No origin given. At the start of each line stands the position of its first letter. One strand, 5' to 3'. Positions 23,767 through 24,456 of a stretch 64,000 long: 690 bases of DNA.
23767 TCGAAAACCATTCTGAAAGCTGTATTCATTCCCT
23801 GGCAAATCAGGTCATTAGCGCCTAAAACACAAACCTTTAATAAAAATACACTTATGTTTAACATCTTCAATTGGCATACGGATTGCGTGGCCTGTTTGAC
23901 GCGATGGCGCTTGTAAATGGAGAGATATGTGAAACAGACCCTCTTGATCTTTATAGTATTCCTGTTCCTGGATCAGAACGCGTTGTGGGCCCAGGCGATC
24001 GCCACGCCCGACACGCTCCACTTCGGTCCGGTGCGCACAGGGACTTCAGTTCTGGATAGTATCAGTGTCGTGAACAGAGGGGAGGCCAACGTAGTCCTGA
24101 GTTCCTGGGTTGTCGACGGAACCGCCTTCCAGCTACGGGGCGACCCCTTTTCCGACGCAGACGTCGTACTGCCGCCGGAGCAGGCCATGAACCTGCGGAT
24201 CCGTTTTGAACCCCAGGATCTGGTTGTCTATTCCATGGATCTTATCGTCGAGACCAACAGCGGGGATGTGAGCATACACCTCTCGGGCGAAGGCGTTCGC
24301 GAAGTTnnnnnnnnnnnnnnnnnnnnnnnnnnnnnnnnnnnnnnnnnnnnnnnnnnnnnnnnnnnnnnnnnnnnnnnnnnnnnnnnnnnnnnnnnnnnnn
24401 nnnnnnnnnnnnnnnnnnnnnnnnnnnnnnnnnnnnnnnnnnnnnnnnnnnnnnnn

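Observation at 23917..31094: Adjacent cohesin-bearing and dockerin-bearing T9SS cargo proteins: a possible cell-surface cohesin-dockerin assembly outside the classical cellulosome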

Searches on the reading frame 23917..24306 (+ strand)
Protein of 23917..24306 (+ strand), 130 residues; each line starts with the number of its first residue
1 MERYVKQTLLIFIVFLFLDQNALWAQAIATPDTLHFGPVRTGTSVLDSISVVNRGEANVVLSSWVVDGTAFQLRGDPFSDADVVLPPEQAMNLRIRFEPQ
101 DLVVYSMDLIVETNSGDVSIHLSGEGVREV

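Call 7: search_protein_families(library=pfam, proteins=[window:23917-24306:+], max_evalue=1)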
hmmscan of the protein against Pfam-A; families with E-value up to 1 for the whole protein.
window:23917-24306:+ (130 aa): 9 families
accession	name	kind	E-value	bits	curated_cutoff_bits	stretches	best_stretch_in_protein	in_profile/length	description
PF22073.2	Cep192_D4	-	3.6e-08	34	35.5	1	30-126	7-111/112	Cep192 domain 4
PF22544.2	HYDIN_VesB_CFA65-like_Ig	-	2e-06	28.4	25.5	1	30-123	6-98/100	HYDIN/CFA65/VesB-like, Ig-like domain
PF15780.11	ASH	-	0.00021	21.8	27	1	30-111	10-88/98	Abnormal spindle-like microcephaly-assoc'd, ASPM-SPD-2-Hydin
PF12371.14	TMEM131_like_N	-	0.0019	18.8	28.8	1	30-113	4-84/84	Transmembrane protein 131-like N-terminal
PF24798.1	Ig-CFAP74_4th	-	0.0031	18.1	28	1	31-116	3-84/95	CFAP74 forth Ig-like domain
PF24291.1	Ig_CFAP65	-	0.0084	16.4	27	1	85-128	73-117/121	Cilia- and flagella-associated protein 65-like, Ig-like domain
PF24507.1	Ig_CFAP65_4th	-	0.032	15.1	27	1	81-125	30-75/76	CFAP65, fourth Ig-like domain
PF22066.2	Cep192_D8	-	0.041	14.6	33.5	1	29-126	8-100/101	Cep192 domain 8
PF07610.17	DUF1573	-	0.23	12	26.1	1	32-122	6-94/98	Protein of unknown function (DUF1573)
